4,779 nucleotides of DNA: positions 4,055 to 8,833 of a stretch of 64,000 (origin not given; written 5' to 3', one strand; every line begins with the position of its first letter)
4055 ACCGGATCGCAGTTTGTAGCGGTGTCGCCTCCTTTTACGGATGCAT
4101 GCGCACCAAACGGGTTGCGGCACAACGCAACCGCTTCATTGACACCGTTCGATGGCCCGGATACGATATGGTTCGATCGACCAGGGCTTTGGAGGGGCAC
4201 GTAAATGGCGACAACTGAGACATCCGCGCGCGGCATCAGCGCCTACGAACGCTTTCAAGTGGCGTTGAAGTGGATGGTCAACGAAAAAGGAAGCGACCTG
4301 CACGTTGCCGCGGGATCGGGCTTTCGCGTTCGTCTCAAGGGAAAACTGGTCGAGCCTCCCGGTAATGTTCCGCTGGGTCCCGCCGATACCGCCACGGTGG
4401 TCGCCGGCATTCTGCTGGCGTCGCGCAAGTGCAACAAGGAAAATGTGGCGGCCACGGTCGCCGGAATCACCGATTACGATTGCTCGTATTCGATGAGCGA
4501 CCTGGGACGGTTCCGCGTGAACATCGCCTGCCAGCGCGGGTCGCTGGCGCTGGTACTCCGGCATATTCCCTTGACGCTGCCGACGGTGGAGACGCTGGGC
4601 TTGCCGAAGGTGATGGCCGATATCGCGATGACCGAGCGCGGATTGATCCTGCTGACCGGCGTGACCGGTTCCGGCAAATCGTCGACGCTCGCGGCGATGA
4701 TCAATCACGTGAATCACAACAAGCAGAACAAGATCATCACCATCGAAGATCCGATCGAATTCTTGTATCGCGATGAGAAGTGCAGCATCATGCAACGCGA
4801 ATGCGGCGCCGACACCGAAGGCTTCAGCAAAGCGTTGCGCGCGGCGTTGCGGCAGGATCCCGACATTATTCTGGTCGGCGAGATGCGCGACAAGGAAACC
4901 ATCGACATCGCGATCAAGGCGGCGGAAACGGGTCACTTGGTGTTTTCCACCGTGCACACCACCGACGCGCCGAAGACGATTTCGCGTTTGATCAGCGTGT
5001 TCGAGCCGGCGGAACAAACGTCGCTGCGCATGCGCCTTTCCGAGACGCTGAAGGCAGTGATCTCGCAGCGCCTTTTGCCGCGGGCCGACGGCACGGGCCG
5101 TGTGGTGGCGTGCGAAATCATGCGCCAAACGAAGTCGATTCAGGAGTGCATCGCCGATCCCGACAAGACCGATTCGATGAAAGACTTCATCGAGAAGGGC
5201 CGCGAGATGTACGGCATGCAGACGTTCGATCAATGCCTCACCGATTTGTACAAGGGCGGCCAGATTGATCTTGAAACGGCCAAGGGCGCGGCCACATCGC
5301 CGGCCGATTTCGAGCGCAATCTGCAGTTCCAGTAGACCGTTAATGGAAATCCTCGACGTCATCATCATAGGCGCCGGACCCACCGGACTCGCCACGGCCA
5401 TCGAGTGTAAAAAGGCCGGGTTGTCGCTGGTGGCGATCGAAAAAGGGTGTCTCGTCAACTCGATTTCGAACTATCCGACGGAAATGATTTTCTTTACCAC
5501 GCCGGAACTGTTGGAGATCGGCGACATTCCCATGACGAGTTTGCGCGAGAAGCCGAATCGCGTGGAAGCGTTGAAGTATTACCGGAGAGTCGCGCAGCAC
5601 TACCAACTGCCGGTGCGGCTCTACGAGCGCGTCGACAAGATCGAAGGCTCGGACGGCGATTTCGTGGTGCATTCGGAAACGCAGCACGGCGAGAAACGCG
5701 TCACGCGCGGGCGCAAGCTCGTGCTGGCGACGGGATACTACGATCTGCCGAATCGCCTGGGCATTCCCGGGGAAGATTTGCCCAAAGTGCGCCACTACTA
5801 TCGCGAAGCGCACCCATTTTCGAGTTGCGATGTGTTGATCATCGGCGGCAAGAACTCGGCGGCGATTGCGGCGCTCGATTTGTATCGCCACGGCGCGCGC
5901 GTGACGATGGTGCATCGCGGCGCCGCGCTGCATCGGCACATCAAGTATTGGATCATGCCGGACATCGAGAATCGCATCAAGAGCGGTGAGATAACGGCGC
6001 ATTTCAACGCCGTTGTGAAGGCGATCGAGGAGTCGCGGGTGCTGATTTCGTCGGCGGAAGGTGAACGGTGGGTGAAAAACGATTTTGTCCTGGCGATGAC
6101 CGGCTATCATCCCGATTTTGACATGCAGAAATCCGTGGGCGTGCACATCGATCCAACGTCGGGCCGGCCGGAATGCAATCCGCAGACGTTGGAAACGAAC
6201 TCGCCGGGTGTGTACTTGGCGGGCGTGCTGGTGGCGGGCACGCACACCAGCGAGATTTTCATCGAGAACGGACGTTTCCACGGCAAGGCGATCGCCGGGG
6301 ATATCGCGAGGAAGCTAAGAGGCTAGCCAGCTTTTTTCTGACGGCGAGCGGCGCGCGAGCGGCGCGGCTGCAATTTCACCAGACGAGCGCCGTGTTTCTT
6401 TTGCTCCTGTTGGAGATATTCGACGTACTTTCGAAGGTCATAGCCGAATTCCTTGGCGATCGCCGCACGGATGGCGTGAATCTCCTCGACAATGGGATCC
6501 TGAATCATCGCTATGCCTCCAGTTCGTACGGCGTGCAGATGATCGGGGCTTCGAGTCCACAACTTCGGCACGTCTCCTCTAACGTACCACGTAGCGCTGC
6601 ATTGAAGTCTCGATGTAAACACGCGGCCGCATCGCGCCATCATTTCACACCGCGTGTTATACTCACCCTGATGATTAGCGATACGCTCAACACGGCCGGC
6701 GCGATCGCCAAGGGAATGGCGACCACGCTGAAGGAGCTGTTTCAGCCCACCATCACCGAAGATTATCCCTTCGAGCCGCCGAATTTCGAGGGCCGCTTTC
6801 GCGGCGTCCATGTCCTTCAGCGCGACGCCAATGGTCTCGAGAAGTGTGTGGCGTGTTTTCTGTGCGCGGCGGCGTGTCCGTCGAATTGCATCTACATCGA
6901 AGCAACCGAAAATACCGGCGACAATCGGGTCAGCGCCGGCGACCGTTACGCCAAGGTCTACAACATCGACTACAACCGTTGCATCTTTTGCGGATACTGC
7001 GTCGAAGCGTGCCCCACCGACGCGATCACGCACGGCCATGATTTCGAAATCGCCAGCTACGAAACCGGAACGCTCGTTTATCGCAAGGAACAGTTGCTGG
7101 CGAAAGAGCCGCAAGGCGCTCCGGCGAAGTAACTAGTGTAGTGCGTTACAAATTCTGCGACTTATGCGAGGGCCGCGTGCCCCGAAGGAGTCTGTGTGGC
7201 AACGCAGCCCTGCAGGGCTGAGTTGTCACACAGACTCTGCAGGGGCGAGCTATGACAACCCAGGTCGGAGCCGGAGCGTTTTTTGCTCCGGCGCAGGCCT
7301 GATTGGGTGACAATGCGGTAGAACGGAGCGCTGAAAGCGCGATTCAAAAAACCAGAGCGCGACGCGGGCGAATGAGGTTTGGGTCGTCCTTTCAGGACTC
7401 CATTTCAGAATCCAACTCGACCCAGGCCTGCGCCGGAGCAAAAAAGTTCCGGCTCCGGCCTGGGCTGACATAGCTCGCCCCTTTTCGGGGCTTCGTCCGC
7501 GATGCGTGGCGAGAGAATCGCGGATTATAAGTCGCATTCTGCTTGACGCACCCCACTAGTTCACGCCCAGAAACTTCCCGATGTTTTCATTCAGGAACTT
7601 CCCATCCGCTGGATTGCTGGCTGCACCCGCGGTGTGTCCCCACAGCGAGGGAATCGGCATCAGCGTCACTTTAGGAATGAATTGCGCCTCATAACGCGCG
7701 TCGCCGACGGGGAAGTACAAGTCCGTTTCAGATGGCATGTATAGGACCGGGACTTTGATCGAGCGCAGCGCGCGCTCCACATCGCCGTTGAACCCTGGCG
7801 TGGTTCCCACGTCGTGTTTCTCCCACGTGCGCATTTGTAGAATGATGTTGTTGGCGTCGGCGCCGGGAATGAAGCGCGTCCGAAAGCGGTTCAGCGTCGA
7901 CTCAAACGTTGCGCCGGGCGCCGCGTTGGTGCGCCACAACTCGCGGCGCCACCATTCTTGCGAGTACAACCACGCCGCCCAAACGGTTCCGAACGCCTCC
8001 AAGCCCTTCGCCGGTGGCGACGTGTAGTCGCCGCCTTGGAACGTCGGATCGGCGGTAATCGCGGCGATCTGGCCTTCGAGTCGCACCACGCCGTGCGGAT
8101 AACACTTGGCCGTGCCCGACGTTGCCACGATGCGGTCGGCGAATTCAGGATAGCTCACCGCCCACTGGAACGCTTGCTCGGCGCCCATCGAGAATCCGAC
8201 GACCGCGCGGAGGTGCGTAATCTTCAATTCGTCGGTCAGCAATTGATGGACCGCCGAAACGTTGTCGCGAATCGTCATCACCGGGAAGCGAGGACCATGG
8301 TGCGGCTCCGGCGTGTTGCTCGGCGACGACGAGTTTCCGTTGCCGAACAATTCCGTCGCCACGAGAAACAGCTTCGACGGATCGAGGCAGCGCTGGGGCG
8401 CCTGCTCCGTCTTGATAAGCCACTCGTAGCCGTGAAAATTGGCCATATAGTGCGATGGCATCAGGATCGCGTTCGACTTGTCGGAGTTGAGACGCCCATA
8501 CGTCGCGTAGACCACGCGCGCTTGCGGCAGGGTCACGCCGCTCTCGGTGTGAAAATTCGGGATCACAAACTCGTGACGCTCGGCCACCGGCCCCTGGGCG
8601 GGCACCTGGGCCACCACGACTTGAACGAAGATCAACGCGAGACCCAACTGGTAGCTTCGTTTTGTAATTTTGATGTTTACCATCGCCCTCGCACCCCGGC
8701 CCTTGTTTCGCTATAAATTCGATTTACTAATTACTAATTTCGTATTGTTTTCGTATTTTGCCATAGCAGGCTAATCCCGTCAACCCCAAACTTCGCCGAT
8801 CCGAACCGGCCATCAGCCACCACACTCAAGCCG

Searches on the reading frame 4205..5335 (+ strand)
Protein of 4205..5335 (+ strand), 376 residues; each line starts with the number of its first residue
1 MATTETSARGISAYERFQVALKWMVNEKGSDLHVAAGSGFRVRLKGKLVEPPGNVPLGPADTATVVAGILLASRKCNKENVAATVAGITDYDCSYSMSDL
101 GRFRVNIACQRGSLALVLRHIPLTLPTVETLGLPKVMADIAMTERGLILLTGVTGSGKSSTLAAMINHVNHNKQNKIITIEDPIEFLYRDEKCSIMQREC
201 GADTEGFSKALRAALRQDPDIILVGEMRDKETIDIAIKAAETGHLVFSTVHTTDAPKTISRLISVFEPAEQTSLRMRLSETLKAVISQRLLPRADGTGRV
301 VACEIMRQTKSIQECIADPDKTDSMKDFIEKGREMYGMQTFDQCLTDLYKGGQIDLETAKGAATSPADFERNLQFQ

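Call 7: search_protein_families(library=pfam, proteins=[window:4205-5335:+], max_evalue=0.01)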
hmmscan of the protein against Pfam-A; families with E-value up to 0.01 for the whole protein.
window:4205-5335:+ (376 aa): 8 families
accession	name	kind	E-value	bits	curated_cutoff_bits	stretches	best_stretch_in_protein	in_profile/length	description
PF00437.27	T2SSE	-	1.4e-48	165.9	24.9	1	137-332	134-312/370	Type II/IV secretion system protein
PF13555.12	AAA_29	-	0.00097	19.3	27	1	139-167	16-44/61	P-loop containing region of AAA domain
PF12775.13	AAA_7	-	0.0014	18.7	25.8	1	124-175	13-63/181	P-loop containing dynein motor region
PF13401.12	AAA_22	-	0.0017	19.1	27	1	144-184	4-43/130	AAA domain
PF10412.15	TrwB_AAD_bind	-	0.0028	17.1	20.5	1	143-178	13-48/387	Type IV secretion-system coupling protein DNA-binding domain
PF13191.12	AAA_16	-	0.0032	18.4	32.6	1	143-176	22-52/167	AAA ATPase domain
PF04851.21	ResIII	-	0.0039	17.6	22.5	1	147-257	25-114/164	Type III restriction enzyme, res subunit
PF13604.12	AAA_30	-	0.0059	16.8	27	0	136-175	9-47/191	AAA domain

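Call 17: find_related_loci(query=window:4205-5335:+, collection=genome_contigs, flank=10000)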
Query window:4205-5335:+ (376 aa) in genome_contigs; peptide patterns used: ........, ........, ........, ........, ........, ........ (x = any residue, [..] = any of these).
58 stretches matched a pattern; 49 encode a relative of the query (tblastn E <= 1e-3); 49 distinct loci.
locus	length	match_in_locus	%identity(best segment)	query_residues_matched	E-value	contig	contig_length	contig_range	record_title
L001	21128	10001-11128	92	1-376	0e+0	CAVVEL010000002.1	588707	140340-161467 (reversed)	MAG: Terriglobia bacterium isolate MFD02248.bin.1.56 genome assembly, contig: contig_12778, whole genome shotgun sequenc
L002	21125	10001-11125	71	1-375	0e+0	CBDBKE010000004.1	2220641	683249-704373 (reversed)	MAG: Terriglobia bacterium isolate 38b9ce2a-8c4d-4d07-85eb-86d09662256f genome assembly, contig: contig_4, whole genome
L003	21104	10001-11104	71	9-376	0e+0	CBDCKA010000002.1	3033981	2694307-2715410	MAG: Terriglobia bacterium isolate 31ff0249-533e-4473-91ae-22163d2f2002 genome assembly, contig: contig_2, whole genome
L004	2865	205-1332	72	1-375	0e+0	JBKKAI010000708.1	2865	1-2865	MAG: Terriglobia bacterium isolate swi_bin.297 S1Ck127_152434_flag_1_multi_6.0000_len_2865, whole genome shotgun sequenc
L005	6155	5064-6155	71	12-375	1e-178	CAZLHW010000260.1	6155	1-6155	MAG TPA_asm: uncultured Acidobacteriota bacterium isolate SRP167436_co1_235 genome assembly, contig: NODE_21466_length_6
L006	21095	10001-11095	71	12-376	2e-175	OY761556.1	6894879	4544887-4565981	MAG: Acidobacteriota bacterium isolate 5ca539cc-3996-4499-a76f-7ad0c810d377 genome assembly, chromosome: 1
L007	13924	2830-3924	71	12-376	8e-174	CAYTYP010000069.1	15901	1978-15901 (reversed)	MAG TPA_asm: uncultured Acidobacteriota bacterium isolate SRP192927_co7_584 genome assembly, contig: NODE_6925_length_15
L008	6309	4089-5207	70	4-376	1e-174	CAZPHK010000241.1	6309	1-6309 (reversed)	MAG TPA_asm: uncultured Acidobacteriota bacterium isolate binchicken_co129_133 genome assembly, contig: NODE_42559_lengt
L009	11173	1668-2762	71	12-376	3e-172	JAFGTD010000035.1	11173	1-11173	MAG: Acidobacteria bacterium isolate Zod_Metabat.95 k87_1768738, whole genome shotgun sequence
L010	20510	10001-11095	70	12-376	7e-168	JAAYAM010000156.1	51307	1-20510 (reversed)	MAG: Acidobacteria bacterium isolate AS06rmzACSIP_132 190406_AS06, whole genome shotgun sequence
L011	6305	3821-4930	66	5-376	3e-167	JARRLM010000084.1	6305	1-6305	MAG: Acidobacteriota bacterium isolate Spart_072_MAG scaffold_9725, whole genome shotgun sequence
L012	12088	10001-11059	49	17-376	2e-112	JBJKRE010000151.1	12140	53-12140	MAG: Acidobacteriota bacterium isolate Bin_51 S1Ck127_3819189_flag_1_multi_6.6265_len_12140, whole genome shotgun sequen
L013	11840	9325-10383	48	17-376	8e-112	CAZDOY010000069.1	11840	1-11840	MAG TPA_asm: uncultured Thermoanaerobaculia bacterium isolate binchicken_co151_514 genome assembly, contig: NODE_8173_le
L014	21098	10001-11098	46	1-376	1e-111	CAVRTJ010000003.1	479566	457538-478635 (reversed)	MAG: uncultured Acidobacteriota bacterium isolate MFD02923.bin.1.102 genome assembly, contig: contig_13815, whole genome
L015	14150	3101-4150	49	17-373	2e-109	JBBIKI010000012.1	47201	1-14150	MAG: Acidobacteriota bacterium isolate STS170223_bin_182 NODE_776_length_47201_cov_9.732066, whole genome shotgun sequen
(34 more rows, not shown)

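Call 85: search_protein_families(library=pfam, proteins=[L001:4120-6111:-, L001:6115-8256:-, L001:8349-9527:+], max_evalue=0.001)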
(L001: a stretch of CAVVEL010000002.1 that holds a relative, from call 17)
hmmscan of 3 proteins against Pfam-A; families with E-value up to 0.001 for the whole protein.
L001:4120-6111:- (663 aa): 4 families
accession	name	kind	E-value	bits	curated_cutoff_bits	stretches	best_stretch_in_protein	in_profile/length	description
PF15902.12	Sortilin-Vps10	-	1.9e-26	93.3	33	1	113-194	3-85/446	Sortilin, neurotensin receptor 3,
PF14870.12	PSII_BNR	-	4.3e-10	39.8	27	0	149-255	34-138/303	Photosynthesis system II assembly factor YCF48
PF02012.26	BNR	-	1.3e-06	27.9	27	0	156-166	1-11/12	BNR/Asp-box repeat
PF19755.4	DUF6242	-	8e-06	26.3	29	0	489-564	129-214/217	Domain of unknown function (DUF6242)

L001:6115-8256:- (713 aa): 6 families
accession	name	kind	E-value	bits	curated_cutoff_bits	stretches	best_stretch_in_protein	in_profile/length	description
PF18911.6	PKD_4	-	8e-12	45.5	27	2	472-554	2-83/85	PKD domain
PF00801.26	PKD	-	2.6e-08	34.2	23.5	1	476-545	2-72/80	PKD domain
PF22352.2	K319L-like_PKD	-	1.6e-07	31.6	27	1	396-464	11-82/84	K319L-like, PKD domain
PF00691.25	OmpA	-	4.6e-05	24.1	27.2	1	584-661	8-78/98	OmpA family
PF16967.11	TcfC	-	0.00012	22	29.4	0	432-456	34-57/68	E-set like domain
PF17963.7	Big_9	-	0.00031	22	23.6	0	473-546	3-82/89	Bacterial Ig domain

L001:8349-9527:+ (392 aa): 1 family
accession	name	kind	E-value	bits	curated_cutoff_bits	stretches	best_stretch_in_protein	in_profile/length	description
PF01979.26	Amidohydro_1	-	2.1e-07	30.9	25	1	46-354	8-300/345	Amidohydrolase family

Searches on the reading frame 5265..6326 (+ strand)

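Call 7: search_protein_families(library=pfam, proteins=[window:5265-6326:+], max_evalue=0.01)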
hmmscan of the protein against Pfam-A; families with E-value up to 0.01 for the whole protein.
window:5265-6326:+ (353 aa): 13 families
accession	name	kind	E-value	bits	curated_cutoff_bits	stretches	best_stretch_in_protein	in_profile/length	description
PF13738.12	Pyr_redox_3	-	3.1e-84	283.3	30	1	33-320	1-305/305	Pyridine nucleotide-disulphide oxidoreductase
PF07992.20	Pyr_redox_2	-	3.5e-25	89.5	26.1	1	31-320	2-274/291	Pyridine nucleotide-disulphide oxidoreductase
PF01266.30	DAO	-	1.2e-11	45.2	27.9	1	31-61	1-31/353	FAD dependent oxidoreductase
PF13434.12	Lys_Orn_oxgnase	-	6.4e-09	35.8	21.3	1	94-220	89-223/339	L-lysine 6-monooxygenase/L-ornithine 5-monooxygenase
PF03486.20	HI0933_like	-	1.5e-08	34.8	50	1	31-61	2-32/244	HI0933-like protein Rossmann domain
PF01494.25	FAD_binding_3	-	1.9e-08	34.4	22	1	31-60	3-32/349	FAD binding domain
PF00890.30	FAD_binding_2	-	2.6e-08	33.9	20.4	1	31-65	1-35/414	FAD binding domain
PF00070.33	Pyr_redox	-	9.9e-08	32.8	22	1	190-257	2-69/82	Pyridine nucleotide-disulphide oxidoreductase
PF12831.13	FAD_oxidored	-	3.7e-07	30.2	27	1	31-60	1-30/416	FAD dependent oxidoreductase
PF05834.18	Lycopene_cycl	-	0.00017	21.3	23.4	1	31-81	1-52/380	Lycopene cyclase protein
PF01946.23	Thi4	-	0.00018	21.3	26.2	1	30-60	18-49/235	Thi4 family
PF13450.12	NAD_binding_8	-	0.00027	21.6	21.9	1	34-61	1-28/68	NAD(P)-binding Rossmann-like domain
PF01134.28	GIDA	-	0.0043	16.6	22.1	0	31-56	1-26/391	Glucose inhibited division protein A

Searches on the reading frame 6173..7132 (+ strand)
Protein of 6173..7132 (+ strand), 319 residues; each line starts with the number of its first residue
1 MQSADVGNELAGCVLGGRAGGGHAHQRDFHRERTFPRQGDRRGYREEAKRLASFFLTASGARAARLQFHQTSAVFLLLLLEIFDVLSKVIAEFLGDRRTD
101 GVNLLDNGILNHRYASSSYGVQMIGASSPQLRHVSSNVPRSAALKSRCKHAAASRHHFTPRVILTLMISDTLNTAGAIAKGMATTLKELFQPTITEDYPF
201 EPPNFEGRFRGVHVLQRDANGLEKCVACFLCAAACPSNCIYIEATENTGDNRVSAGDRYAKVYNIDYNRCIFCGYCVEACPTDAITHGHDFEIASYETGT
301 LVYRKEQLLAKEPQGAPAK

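Call 7: search_protein_families(library=pfam, proteins=[window:6173-7132:+], max_evalue=0.01)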
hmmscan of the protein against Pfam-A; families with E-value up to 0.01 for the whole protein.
window:6173-7132:+ (319 aa): 13 families
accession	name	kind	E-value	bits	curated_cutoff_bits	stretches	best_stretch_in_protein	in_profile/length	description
PF00037.32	Fer4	-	1.7e-12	47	21.1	1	264-286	2-24/24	4Fe-4S binding domain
PF12838.12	Fer4_7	-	1.9e-10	41.5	27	1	224-284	1-52/52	4Fe-4S dicluster domain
PF13484.11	Fer4_16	-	1.7e-08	35.5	30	1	269-294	1-25/66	4Fe-4S double cluster binding domain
PF13237.11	Fer4_10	-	1.9e-08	34.5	25.5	1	222-281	6-53/53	4Fe-4S dicluster domain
PF13187.11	Fer4_9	-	6.4e-08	32.9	27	1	224-285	1-52/52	4Fe-4S dicluster domain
PF14697.11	Fer4_21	-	1.1e-07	32.3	35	1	265-286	3-27/59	4Fe-4S dicluster domain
PF12797.12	Fer4_2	-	1.3e-06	28.4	24.5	1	265-282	5-22/22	4Fe-4S binding domain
PF12837.12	Fer4_6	-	1.6e-06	28.3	25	1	265-285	4-24/24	4Fe-4S binding domain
PF13534.11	Fer4_17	-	1.9e-06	28.8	22.2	0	269-285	1-17/61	4Fe-4S dicluster domain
PF13183.11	Fer4_8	-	4.7e-06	27.5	27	2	222-282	2-66/68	4Fe-4S dicluster domain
PF25160.1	LdpA_Fe-S-bd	-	0.0027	17.9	27.6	0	265-287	23-45/49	LdpA Fe-S cluster-binding domain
PF13459.11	Fer4_15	-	0.0087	17.2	22.4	0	265-282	3-20/66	4Fe-4S single cluster domain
PF12798.12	Fer4_3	-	0.0098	17.1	27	1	270-284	1-15/15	4Fe-4S binding domain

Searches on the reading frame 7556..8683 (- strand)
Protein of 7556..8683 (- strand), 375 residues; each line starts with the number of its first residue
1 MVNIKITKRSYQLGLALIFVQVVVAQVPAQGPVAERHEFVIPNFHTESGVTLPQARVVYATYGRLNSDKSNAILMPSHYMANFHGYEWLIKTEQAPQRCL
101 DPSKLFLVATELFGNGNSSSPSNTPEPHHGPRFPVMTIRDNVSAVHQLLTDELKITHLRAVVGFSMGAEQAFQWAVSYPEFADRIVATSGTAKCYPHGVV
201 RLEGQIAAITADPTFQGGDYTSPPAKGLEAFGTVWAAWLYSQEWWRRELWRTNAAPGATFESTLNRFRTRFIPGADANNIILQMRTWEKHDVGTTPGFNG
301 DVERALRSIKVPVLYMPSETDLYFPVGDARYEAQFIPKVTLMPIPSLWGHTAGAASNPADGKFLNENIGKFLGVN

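Call 7: search_protein_families(library=pfam, proteins=[window:7556-8683:-], max_evalue=0.01)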
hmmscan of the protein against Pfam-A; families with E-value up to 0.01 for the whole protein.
window:7556-8683:- (375 aa): 3 families
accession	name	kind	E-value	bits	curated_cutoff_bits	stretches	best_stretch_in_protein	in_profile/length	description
PF00561.26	Abhydrolase_1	-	1.9e-10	41.3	25.8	1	99-342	22-231/245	alpha/beta hydrolase fold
PF12697.13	Abhydrolase_6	-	0.00024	22.3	26.3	1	127-326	36-183/217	Alpha/beta hydrolase family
PF12146.15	Hydrolase_4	-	0.009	15.8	27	0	110-193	37-112/239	Serine aminopeptidase, S33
